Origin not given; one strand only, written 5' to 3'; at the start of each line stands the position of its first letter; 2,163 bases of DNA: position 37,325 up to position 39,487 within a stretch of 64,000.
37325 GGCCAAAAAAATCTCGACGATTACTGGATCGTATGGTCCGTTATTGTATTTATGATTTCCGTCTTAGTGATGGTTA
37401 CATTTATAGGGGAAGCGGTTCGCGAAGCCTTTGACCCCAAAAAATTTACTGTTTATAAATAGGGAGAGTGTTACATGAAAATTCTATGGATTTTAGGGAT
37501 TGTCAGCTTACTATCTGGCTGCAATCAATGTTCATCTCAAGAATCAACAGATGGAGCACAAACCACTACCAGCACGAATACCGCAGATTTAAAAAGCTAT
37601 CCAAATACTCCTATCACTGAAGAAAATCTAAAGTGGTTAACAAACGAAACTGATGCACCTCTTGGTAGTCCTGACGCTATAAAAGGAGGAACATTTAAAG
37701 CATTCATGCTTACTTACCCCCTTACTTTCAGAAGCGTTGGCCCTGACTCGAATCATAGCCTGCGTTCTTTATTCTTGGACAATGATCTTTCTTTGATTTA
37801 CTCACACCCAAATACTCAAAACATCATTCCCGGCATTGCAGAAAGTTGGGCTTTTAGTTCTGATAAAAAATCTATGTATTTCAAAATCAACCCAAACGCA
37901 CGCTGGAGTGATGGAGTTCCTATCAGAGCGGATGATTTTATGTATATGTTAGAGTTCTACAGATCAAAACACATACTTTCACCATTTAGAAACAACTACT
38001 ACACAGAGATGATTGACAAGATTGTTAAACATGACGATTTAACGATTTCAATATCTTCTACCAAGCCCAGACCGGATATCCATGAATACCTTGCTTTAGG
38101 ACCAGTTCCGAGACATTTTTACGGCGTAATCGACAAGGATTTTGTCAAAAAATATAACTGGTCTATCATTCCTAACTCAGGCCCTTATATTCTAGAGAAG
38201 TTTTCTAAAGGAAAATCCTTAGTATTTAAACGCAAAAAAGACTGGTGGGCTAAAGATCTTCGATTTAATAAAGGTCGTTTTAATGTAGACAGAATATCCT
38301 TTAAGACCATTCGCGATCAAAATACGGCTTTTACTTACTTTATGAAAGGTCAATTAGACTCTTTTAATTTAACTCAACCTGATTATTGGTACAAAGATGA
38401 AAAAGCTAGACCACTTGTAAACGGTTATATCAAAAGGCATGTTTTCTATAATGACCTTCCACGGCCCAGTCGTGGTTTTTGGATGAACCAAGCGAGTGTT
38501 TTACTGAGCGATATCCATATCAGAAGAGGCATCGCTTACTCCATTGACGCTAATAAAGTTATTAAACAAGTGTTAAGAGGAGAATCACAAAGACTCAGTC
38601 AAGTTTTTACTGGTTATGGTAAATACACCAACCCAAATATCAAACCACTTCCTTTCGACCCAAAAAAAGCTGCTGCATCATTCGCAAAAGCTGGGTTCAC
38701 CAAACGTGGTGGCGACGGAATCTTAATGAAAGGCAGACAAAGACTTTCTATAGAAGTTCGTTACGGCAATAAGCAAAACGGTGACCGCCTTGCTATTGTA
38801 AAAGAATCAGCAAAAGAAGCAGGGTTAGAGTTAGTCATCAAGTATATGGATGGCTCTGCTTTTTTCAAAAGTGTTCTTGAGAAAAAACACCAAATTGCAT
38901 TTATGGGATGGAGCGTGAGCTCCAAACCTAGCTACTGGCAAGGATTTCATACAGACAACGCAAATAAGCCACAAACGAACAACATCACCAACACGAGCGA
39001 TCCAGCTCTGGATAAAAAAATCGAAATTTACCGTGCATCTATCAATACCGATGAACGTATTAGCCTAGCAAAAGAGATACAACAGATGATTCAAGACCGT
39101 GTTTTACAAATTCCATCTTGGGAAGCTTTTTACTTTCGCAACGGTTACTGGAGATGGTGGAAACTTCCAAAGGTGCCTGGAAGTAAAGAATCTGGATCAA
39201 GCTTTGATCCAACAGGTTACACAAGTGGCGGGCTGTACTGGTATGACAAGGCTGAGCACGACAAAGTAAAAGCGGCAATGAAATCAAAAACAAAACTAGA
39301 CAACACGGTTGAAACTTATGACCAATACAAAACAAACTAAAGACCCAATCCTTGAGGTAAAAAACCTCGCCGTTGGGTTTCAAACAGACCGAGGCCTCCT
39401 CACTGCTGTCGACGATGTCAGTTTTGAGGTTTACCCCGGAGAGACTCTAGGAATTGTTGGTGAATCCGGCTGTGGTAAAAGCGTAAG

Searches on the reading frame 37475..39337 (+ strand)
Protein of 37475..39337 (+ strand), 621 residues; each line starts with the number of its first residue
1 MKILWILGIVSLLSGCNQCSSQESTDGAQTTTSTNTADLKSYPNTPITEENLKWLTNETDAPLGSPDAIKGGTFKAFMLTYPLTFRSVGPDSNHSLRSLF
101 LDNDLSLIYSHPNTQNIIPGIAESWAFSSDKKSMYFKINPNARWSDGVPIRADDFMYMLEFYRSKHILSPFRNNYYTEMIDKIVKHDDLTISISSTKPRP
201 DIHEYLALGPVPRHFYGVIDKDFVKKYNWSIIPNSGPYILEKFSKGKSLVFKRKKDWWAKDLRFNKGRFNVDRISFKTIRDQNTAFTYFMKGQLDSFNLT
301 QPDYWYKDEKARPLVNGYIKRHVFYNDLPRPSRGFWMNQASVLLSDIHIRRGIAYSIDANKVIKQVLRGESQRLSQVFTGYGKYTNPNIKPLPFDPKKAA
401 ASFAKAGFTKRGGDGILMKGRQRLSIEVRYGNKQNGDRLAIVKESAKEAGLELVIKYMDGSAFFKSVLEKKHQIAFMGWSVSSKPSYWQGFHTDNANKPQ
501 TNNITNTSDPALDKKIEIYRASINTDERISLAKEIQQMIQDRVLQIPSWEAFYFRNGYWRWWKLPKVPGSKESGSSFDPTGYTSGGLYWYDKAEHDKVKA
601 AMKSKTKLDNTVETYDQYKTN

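Call 28: search_protein_families(library=ncbifam, proteins=[window:37475-39337:+], max_evalue=0.00001)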
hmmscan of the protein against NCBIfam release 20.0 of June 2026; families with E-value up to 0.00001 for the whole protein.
window:37475-39337:+ (621 aa): 8 families
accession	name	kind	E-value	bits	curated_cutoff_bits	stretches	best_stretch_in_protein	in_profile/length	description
TIGR02294.1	nickel_nikA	equivalog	3e-29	101.9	393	1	115-547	46-469/501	nickel ABC transporter substrate-binding protein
NF045467.1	Opp4A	equivalog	1.4e-25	89.5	650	1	112-551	74-528/556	oligopeptide ABC transporter substrate-binding protein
TIGR04028.1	SBP_KPN_01854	hypoth_equivalog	2.4e-22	79.2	468.5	1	107-550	34-479/509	TIGR04028 family ABC transporter substrate-binding protein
NF047575.1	opine_bind_CntA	exception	1.2e-21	76.9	800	2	344-547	296-501/535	staphylopine-dependent metal ABC transporter substrate-binding lipoprotein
NF045468.1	Opp5A_nikA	equivalog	1.3e-18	66.8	600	1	114-545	54-453/488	nickel ABC transporter substrate-binding protein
NF043070.1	DppA_dipep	equivalog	6.7e-12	44.7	1005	1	113-542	70-497/535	dipeptide ABC transporter periplasmic-binding protein DppA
NF011684.0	PRK15104.1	equivalog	1.8e-08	33.6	947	1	107-201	73-180/543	oligopeptide ABC transporter substrate-binding protein OppA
NF011689.0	PRK15109.1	equivalog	9.7e-06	24.5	560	0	338-545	303-504/547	ABC transporter substrate-binding protein SapA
